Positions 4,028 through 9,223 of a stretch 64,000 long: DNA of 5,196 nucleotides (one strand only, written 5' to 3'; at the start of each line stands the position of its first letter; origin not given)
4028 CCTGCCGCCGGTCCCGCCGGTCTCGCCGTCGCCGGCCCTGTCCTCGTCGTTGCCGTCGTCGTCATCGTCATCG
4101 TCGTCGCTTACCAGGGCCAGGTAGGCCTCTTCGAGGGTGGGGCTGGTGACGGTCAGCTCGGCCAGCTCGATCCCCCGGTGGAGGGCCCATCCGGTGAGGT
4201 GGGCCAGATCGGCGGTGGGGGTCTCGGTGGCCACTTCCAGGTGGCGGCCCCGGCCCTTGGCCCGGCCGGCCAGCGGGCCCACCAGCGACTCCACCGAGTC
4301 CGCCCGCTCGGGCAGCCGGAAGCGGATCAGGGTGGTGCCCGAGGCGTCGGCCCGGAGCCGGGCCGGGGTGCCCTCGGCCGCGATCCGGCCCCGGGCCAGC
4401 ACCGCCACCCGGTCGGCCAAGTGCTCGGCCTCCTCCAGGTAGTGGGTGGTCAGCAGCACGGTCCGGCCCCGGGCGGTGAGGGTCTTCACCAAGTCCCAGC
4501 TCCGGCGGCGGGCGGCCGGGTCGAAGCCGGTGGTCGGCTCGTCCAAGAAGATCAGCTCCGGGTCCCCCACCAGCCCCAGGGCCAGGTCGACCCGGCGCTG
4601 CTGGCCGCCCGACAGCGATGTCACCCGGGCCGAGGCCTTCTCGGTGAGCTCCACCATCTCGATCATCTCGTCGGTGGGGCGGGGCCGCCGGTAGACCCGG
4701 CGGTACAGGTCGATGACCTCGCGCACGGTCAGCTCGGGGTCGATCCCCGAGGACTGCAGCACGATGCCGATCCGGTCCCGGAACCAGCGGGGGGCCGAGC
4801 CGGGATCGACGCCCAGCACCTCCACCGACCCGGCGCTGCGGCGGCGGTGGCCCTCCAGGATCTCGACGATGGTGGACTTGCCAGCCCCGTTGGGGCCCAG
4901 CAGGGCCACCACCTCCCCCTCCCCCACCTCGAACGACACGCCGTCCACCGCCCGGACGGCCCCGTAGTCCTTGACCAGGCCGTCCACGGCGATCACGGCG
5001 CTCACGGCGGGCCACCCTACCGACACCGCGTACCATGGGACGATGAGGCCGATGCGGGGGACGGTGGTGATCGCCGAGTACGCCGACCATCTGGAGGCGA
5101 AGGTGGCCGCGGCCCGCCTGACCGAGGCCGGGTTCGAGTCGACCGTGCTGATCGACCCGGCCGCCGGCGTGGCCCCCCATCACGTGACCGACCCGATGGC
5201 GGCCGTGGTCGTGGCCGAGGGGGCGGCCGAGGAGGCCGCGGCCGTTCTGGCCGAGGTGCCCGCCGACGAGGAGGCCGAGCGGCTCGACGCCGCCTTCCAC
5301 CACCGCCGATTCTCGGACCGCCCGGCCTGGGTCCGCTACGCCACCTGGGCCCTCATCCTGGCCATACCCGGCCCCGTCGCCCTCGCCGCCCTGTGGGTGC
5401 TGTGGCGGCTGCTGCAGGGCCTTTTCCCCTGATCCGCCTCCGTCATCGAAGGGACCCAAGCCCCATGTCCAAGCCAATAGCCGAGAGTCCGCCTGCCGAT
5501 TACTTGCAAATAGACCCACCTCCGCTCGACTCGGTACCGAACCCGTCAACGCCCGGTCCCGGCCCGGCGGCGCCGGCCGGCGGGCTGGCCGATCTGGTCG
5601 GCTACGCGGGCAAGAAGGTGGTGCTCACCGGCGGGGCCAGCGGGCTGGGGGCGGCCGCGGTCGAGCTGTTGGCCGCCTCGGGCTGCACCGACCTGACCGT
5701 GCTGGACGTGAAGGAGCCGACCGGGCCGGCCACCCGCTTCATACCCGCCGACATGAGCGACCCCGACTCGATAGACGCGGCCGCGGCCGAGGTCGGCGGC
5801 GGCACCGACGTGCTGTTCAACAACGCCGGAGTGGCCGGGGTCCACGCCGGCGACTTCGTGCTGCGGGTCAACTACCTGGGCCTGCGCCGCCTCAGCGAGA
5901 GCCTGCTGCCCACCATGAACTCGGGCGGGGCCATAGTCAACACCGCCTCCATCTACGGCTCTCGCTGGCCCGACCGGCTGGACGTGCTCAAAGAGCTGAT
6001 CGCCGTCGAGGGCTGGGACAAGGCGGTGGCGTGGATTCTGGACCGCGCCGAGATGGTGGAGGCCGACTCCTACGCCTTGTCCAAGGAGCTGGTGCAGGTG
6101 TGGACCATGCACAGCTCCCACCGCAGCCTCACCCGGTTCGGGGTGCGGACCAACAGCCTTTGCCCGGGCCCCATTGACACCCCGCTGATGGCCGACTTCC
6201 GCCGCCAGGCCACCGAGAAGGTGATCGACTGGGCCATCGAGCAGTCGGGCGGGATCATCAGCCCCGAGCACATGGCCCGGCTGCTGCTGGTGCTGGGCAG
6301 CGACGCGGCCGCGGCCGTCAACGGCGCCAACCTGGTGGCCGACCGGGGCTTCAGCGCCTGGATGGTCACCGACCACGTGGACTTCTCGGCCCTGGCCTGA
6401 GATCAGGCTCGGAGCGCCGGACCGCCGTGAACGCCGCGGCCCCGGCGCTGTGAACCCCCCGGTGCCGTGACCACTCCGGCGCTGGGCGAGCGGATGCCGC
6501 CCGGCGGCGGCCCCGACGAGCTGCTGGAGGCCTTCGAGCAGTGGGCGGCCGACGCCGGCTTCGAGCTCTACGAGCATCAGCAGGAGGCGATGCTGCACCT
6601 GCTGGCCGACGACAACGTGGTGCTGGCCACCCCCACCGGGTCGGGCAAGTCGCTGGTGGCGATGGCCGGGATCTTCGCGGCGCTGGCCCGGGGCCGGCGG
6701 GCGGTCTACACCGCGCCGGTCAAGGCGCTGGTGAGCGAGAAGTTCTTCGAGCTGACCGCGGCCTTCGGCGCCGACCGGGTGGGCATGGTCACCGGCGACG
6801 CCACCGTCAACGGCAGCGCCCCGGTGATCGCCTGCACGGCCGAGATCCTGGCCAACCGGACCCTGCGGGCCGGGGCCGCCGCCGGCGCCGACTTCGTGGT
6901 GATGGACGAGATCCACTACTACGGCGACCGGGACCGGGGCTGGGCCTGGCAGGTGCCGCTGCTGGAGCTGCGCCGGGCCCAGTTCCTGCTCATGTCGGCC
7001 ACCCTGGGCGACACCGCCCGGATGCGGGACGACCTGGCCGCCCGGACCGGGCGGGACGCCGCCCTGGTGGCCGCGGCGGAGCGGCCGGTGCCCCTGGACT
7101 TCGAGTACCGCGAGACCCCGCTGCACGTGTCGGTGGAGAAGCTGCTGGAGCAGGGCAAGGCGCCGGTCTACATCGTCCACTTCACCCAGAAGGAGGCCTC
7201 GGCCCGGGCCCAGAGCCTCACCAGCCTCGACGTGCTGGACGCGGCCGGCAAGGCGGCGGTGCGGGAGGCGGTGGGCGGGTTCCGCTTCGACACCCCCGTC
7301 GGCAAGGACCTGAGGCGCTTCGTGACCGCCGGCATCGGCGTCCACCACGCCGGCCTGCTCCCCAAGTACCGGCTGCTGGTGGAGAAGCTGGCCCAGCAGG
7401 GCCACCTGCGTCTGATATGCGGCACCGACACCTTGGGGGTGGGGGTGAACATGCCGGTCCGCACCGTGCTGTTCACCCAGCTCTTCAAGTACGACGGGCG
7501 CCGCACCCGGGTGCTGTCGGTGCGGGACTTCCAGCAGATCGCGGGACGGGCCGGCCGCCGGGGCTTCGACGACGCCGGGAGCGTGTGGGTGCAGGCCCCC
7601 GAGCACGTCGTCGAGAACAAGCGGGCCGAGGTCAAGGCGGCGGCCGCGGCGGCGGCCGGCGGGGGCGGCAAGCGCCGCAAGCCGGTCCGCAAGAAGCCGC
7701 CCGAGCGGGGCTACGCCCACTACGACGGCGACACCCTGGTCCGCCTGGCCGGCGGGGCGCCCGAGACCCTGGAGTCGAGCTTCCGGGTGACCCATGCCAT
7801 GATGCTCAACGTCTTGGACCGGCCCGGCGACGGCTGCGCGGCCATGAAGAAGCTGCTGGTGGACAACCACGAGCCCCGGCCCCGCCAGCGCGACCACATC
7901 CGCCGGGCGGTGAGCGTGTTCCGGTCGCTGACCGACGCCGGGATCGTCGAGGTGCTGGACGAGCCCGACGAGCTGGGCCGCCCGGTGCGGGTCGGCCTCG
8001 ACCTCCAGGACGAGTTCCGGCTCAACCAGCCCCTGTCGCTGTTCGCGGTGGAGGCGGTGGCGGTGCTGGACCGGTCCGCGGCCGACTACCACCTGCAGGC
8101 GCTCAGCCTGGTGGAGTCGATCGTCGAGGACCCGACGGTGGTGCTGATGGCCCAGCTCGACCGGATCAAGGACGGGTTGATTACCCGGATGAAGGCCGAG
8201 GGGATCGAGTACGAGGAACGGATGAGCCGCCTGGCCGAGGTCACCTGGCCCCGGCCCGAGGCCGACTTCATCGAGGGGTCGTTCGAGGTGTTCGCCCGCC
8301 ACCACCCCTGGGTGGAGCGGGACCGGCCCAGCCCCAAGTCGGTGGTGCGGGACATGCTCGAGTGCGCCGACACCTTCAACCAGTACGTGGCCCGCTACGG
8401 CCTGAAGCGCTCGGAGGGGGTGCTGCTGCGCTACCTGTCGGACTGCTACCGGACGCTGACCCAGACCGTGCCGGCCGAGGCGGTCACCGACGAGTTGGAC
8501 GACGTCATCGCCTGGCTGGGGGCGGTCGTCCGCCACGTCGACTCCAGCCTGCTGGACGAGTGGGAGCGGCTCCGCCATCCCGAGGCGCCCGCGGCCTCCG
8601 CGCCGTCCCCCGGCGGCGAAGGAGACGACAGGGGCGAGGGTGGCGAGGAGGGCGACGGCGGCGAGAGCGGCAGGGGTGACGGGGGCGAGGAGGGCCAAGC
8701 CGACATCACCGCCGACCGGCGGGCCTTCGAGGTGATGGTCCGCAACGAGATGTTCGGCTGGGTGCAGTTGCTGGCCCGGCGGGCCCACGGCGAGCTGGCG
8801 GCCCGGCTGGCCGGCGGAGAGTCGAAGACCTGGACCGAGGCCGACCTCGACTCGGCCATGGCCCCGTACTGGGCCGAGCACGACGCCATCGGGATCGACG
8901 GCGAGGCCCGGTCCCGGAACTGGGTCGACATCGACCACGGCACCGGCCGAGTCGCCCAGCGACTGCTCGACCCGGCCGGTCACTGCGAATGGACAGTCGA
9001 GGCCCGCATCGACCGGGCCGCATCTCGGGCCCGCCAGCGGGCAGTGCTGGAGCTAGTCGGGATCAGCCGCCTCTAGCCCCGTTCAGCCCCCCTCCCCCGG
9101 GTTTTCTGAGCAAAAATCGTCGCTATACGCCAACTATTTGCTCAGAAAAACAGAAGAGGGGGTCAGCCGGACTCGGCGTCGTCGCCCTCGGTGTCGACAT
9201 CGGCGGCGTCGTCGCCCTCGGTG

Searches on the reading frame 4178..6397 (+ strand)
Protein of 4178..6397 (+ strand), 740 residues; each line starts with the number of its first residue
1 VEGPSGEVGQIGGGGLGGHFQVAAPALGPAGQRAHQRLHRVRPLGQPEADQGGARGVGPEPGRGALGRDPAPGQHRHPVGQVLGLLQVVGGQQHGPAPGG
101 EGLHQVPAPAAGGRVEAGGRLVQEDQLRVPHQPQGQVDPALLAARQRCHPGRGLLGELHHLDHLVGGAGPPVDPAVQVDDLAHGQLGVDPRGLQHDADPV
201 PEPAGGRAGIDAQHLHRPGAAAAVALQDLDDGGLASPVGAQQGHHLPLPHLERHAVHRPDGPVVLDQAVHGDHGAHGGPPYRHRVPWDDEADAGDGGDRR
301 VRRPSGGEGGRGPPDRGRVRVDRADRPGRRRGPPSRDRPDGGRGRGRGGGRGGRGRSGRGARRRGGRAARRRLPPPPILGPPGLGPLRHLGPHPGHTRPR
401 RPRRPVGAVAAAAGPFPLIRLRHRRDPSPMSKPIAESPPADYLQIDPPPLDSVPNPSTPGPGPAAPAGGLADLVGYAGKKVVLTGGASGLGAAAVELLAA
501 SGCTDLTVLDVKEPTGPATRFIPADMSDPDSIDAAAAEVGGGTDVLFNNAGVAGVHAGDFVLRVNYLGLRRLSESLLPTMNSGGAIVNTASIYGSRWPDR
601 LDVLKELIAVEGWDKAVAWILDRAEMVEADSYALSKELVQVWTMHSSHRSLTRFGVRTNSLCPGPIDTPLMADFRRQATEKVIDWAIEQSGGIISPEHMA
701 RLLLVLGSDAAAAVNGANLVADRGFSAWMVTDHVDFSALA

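Call 63: search_protein_families(library=pfam, proteins=[window:4178-6397:+], max_evalue=0.00001)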
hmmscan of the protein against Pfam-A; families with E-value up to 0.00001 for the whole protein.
window:4178-6397:+ (740 aa): 2 families
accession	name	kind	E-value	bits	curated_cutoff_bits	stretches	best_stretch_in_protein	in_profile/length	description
PF13561.12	adh_short_C2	-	4e-21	76.1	27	2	628-726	139-236/236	Enoyl-(Acyl carrier protein) reductase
PF00106.31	adh_short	-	1.5e-17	64.2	26.6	1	479-595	1-140/195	short chain dehydrogenase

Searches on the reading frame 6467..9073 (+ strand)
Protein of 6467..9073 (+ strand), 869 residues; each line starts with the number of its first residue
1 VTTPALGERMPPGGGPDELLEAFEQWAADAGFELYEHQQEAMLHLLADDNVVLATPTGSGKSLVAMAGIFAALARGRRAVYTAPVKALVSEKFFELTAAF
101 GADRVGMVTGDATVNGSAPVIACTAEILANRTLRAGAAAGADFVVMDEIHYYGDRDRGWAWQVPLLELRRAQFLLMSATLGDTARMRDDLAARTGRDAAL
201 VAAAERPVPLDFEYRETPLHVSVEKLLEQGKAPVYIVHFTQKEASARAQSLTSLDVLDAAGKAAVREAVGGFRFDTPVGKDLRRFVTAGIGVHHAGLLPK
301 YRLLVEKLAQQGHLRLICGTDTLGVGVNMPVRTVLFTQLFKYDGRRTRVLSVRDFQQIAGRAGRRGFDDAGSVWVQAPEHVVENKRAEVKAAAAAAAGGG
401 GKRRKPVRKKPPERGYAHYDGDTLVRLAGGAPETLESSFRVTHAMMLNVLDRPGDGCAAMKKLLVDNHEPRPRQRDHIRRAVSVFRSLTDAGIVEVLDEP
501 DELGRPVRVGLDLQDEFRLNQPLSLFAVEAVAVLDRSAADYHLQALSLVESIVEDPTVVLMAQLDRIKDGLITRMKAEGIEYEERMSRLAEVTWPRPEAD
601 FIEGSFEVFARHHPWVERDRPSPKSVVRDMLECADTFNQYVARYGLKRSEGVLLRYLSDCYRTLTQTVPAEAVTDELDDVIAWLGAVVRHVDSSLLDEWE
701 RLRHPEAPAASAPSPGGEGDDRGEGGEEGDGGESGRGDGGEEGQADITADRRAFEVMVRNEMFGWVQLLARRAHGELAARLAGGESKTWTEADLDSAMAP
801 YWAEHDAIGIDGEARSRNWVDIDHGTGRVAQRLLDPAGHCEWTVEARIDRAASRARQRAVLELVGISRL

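Call 39: search_protein_families(library=pfam, proteins=[window:6467-9073:+], max_evalue=0.01)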
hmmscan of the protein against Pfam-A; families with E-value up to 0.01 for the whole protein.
window:6467-9073:+ (869 aa): 5 families
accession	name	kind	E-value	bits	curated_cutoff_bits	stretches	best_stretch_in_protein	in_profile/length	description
PF12029.13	DUF3516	-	4e-165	550.8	25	1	377-864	1-462/464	Domain of unknown function (DUF3516)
PF00270.35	DEAD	-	6.7e-21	75.2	26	1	36-183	2-163/167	DEAD/DEAH box helicase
PF22527.2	DEXQc_Suv3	-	2e-10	40.8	27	1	54-172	19-125/154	DEXQ-box helicase domain of Suv3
PF04851.21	ResIII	-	2.4e-08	34.5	22.5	1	32-180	2-162/164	Type III restriction enzyme, res subunit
PF00271.37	Helicase_C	-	3.8e-05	24.3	23.5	1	290-366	42-110/110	Helicase conserved C-terminal domain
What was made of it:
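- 6467..9076 (+): Context: the convergent DEAD-box/DUF3516 helicase, which is the conserved neighbour of this gene family. Pfam, call 39.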

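Call 70: find_encoding_contigs(protein=window:6467-9073:+, flank=4000, max_places=10)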
Protein window:6467-9073:+ (869 aa): no gene with exactly this product is on record in the collection.
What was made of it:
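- Tried and rejected: Looking up the window's own helicase in the gene-position index also failed (call 70).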

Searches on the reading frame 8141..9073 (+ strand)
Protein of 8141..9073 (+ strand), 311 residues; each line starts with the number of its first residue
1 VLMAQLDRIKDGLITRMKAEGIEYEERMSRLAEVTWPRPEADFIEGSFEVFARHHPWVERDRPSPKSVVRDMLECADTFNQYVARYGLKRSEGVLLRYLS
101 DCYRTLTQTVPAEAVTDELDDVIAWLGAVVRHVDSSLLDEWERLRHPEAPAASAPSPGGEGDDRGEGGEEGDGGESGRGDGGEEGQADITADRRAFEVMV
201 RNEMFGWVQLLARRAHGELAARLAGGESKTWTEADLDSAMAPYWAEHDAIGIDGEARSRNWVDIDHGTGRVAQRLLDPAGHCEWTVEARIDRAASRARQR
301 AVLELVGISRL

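Call 14: find_related_loci(query=window:8141-9073:+, collection=genome_contigs, flank=6000)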
Query window:8141-9073:+ (311 aa) in genome_contigs; peptide patterns used: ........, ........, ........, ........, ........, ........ (x = any residue, [..] = any of these).
600 stretches matched a pattern (row limit reached: there are more); 589 encode a relative of the query (tblastn E <= 1e-3); the best 80 are kept; 80 distinct loci.
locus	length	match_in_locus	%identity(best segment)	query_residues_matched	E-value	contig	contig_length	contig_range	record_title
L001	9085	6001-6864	46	1-311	8e-79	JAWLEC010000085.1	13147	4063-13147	MAG: Ilumatobacteraceae bacterium isolate 20BLK6-1.bin.41 NODE_4974_length_13147_cov_4.338443, whole genome shotgun sequ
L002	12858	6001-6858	48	1-311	1e-78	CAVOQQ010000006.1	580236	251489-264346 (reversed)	MAG: uncultured Acidimicrobiales bacterium isolate MFD09964.bin.1.68 genome assembly, contig: contig_4805, whole genome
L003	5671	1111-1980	48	1-311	8e-78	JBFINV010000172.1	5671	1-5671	MAG: Acidimicrobiales bacterium isolate Mix_sand12.2021.10.G.72 k141_797756_length_5671_cov_15.0000, whole genome shotgu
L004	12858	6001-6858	46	1-311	5e-74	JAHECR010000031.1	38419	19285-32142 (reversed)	MAG: Acidimicrobiaceae bacterium isolate Ww174 NODE_1649_length_38419_cov_4.099405, whole genome shotgun sequence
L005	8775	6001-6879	45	1-311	1e-73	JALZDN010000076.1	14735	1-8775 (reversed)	MAG: Actinomycetota bacterium isolate SDM bin1 SC8801-03_k127_370898, whole genome shotgun sequence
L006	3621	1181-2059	46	1-311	3e-73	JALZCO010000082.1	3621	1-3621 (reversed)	MAG: Actinomycetota bacterium isolate RIC bin5 SC8795-97_k127_1788917, whole genome shotgun sequence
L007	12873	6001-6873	45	1-311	5e-69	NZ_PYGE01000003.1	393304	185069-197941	Haloactinopolyspora alba strain DSM 45211 Ga0181033_103, whole genome shotgun sequence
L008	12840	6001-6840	45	14-311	2e-68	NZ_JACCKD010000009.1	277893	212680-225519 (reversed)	Haloechinothrix aidingensis strain YIM 98757 Scaffold9, whole genome shotgun sequence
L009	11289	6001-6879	43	1-311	3e-68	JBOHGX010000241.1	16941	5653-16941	MAG: Pseudonocardiaceae bacterium isolate SC-B1_metabat2.bin.10 k127_79993, whole genome shotgun sequence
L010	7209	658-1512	43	1-311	5e-68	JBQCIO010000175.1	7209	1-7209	MAG: Motilibacteraceae bacterium isolate bin843 k141_504870, whole genome shotgun sequence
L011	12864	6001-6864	43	1-311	9e-68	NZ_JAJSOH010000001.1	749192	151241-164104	Kineosporia rhizophila strain JCM 9960 1, whole genome shotgun sequence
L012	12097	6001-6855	45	1-311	3e-67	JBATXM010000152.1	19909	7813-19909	MAG: Pseudonocardiaceae bacterium isolate MFD04595_ilm_asm_bin5 k127_36965, whole genome shotgun sequence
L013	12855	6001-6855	45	1-311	3e-67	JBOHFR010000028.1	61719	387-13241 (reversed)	MAG: Pseudonocardiaceae bacterium isolate SE1498_metabat2.bin.2 NODE_28_length_61719_cov_25.000714, whole genome shotgun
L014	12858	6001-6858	44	1-311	3e-67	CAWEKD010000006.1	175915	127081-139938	MAG: uncultured Actinomycetota bacterium isolate MFD08691.bin.1.35 genome assembly, contig: contig_23659, whole genome s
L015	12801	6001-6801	45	1-295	2e-66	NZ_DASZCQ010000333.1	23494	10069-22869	MAG: Actinophytocola sp. isolate SMAG_U6446 k141_66914, whole genome shotgun sequence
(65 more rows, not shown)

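Call 34: find_related_loci(query=window:8141-9073:+, collection=metagenome_contigs, flank=3000)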
Query window:8141-9073:+ (311 aa) in metagenome_contigs; peptide patterns used: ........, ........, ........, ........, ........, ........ (x = any residue, [..] = any of these).
600 stretches matched a pattern (row limit reached: there are more); 538 encode a relative of the query (tblastn E <= 1e-3); the best 80 are kept; 80 distinct loci.
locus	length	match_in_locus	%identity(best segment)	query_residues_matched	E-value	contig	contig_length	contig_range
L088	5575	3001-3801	52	1-310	4e-93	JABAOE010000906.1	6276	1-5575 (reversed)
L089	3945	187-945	52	15-310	5e-87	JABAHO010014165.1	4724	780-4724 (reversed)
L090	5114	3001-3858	49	1-309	2e-81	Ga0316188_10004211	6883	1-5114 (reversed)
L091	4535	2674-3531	49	1-309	4e-81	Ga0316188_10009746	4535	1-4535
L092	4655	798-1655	47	1-311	2e-79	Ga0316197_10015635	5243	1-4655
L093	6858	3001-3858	49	1-308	1e-73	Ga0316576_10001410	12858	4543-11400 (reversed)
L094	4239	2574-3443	43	1-308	5e-69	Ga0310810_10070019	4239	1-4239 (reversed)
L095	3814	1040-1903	42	1-309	9e-69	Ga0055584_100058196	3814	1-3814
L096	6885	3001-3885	43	1-311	3e-68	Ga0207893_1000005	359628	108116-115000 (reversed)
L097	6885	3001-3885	43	1-311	3e-68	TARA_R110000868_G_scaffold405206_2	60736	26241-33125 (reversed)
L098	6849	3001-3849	45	1-309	5e-68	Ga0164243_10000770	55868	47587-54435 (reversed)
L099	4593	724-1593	41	1-308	2e-67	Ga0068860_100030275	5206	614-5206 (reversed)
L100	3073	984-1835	45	1-308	2e-67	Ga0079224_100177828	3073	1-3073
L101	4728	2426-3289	42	1-309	3e-67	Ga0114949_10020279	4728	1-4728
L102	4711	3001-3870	43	1-311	8e-67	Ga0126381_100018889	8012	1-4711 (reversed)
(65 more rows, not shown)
